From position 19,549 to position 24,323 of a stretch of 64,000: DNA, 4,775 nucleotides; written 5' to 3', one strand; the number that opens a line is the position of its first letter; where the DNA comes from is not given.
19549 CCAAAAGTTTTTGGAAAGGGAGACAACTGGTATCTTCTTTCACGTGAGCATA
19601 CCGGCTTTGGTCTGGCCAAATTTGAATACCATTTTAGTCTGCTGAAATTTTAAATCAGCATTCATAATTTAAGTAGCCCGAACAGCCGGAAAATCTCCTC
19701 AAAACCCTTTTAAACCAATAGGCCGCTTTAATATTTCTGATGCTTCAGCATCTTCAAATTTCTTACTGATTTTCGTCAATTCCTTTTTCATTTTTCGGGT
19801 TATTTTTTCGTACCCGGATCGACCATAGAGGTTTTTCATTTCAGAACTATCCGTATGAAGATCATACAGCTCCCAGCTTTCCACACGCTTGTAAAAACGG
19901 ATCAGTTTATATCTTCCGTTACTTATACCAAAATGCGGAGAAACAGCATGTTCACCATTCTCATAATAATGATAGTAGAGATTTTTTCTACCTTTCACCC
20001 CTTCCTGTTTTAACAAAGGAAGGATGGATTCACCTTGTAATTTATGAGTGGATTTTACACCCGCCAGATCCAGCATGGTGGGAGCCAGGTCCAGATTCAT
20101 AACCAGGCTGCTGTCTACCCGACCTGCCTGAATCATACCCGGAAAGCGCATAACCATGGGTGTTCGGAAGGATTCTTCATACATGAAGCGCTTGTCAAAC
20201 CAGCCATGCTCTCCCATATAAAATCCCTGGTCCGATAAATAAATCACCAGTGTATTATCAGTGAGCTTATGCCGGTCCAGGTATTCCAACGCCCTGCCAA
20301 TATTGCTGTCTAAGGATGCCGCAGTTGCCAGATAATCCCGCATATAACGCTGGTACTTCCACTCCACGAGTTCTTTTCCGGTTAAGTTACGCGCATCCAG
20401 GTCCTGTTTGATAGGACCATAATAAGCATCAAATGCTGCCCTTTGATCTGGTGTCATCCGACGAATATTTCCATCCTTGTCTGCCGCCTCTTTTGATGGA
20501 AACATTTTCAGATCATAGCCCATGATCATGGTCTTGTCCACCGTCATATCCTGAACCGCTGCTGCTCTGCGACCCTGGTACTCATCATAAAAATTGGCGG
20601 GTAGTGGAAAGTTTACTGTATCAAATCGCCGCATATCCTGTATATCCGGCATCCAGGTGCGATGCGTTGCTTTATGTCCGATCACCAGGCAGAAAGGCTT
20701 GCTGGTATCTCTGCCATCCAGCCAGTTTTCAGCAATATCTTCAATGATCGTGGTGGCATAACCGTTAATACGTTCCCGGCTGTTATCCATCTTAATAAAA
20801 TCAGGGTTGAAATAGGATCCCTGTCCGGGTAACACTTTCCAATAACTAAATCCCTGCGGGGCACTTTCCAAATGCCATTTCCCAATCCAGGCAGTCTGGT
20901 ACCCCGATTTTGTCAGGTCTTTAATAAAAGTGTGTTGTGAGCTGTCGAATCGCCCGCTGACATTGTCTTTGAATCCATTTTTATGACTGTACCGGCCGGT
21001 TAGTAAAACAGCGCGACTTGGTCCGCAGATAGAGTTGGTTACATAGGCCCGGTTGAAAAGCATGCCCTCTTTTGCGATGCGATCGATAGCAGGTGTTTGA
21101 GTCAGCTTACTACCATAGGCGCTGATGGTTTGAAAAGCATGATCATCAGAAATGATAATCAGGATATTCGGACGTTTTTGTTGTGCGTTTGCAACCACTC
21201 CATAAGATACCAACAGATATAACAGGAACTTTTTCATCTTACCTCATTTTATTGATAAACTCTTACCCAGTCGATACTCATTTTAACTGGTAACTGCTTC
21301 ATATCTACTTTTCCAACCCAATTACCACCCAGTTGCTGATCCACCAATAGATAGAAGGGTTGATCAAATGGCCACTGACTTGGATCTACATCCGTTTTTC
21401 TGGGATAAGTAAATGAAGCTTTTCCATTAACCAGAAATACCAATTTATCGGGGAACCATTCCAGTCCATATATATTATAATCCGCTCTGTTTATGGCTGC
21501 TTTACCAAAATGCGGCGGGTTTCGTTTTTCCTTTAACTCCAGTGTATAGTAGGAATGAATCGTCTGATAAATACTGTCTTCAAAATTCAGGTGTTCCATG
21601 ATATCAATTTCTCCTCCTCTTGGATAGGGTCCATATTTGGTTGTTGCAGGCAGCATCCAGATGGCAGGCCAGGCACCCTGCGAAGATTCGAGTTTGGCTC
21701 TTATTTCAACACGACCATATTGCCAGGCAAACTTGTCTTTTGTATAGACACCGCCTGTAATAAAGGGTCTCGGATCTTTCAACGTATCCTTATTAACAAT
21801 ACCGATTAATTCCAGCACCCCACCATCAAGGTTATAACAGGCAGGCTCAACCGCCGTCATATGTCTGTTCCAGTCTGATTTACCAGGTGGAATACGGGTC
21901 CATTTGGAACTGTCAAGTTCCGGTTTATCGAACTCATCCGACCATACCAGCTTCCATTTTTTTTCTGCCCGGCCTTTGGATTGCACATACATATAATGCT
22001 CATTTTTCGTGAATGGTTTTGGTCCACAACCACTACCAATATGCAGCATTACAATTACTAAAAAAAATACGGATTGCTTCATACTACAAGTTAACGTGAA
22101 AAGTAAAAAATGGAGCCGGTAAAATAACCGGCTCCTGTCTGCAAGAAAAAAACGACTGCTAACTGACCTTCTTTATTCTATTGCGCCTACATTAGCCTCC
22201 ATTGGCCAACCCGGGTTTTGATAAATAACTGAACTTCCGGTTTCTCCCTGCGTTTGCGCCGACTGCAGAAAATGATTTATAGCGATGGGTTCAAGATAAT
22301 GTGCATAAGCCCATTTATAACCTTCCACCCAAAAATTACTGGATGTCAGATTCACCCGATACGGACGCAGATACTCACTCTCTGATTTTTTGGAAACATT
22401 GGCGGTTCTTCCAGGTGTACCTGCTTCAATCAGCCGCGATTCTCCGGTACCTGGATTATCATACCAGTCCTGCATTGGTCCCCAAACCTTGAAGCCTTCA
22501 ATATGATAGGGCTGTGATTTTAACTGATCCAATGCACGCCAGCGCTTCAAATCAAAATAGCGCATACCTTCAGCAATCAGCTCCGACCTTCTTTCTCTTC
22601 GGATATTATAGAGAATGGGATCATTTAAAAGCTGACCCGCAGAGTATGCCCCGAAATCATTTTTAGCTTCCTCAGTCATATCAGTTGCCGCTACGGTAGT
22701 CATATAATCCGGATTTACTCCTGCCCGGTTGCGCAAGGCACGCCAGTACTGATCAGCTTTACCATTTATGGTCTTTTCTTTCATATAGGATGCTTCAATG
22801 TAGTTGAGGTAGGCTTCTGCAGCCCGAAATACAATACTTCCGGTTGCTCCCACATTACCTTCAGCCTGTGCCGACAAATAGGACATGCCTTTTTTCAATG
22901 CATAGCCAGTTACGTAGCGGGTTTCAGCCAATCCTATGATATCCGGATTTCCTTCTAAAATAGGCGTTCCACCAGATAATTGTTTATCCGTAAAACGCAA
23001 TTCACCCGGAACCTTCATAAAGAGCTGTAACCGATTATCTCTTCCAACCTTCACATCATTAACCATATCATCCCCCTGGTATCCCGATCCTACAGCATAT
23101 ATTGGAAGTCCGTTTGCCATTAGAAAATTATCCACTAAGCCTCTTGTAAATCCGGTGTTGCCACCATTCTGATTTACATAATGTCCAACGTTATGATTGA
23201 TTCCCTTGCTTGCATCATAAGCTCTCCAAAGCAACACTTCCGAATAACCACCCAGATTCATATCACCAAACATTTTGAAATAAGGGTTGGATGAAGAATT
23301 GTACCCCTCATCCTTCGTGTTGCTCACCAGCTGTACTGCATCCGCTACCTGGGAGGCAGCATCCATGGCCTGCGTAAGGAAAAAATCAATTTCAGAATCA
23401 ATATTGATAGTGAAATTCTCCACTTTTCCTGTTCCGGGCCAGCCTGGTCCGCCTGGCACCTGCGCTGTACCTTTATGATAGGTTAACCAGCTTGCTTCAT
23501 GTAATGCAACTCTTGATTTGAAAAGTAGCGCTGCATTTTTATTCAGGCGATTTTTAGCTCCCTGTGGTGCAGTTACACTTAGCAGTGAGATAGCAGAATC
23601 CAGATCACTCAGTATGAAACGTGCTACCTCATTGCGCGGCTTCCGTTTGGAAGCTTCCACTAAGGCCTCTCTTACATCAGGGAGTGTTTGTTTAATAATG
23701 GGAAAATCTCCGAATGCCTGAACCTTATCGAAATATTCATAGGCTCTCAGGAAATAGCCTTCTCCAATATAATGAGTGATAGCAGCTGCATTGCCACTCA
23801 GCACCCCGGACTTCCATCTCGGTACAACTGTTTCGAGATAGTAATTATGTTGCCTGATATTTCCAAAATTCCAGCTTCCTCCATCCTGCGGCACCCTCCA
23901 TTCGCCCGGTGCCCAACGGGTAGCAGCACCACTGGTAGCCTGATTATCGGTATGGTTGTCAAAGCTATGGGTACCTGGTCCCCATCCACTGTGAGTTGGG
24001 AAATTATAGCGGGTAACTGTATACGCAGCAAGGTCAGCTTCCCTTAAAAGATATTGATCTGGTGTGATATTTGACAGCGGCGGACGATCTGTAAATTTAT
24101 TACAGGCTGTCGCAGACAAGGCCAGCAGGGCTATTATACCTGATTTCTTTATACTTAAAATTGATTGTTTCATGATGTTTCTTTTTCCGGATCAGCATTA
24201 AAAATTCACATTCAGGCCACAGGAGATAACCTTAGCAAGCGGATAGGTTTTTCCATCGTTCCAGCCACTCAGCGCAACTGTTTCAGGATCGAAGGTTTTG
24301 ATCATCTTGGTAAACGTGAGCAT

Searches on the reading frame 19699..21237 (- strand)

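Call 85: search_protein_families(library=pfam, proteins=[window:19699-21237:-], max_evalue=0.0001)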
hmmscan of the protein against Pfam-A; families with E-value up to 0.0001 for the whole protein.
window:19699-21237:- (512 aa): 3 families
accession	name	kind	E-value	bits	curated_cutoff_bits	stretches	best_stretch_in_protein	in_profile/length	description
PF16347.10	SGSH_C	-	4.1e-63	212.6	29.3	1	342-492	1-153/154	N-sulphoglucosamine sulphohydrolase, C-terminal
PF00884.28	Sulfatase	-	2.5e-50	171.9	25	1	23-394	1-301/301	Sulfatase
PF01663.27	Phosphodiest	-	1.1e-07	32.2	23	0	302-341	184-223/342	Type I phosphodiesterase / nucleotide pyrophosphatase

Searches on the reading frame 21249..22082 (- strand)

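Call 85: search_protein_families(library=pfam, proteins=[window:21249-22082:-], max_evalue=0.0001)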
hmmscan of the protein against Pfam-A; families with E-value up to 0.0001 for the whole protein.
window:21249-22082:- (277 aa): 2 families
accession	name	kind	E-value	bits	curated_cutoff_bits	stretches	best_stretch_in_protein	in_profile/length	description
PF00722.28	Glyco_hydro_16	-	5.6e-16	58.9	22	1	114-273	34-174/175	Glycosyl hydrolases family 16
PF03935.22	SKN1_KRE6_Sbg1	-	2.3e-07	30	30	0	34-145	108-223/501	Beta-glucan synthesis-associated protein SKN1/KRE6/Sbg1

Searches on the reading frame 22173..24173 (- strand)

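Call 85: search_protein_families(library=pfam, proteins=[window:22173-24173:-], max_evalue=0.0001)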
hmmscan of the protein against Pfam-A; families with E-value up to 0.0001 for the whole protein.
window:22173-24173:- (666 aa): 2 families
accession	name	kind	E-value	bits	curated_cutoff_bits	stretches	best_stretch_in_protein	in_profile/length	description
PF07980.17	SusD_RagB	-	2.8e-30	106.4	23.1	1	329-656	32-297/297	SusD family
PF14322.12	SusD-like_3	-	1.7e-17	64.7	27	1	27-224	2-191/191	Starch-binding associating with outer membrane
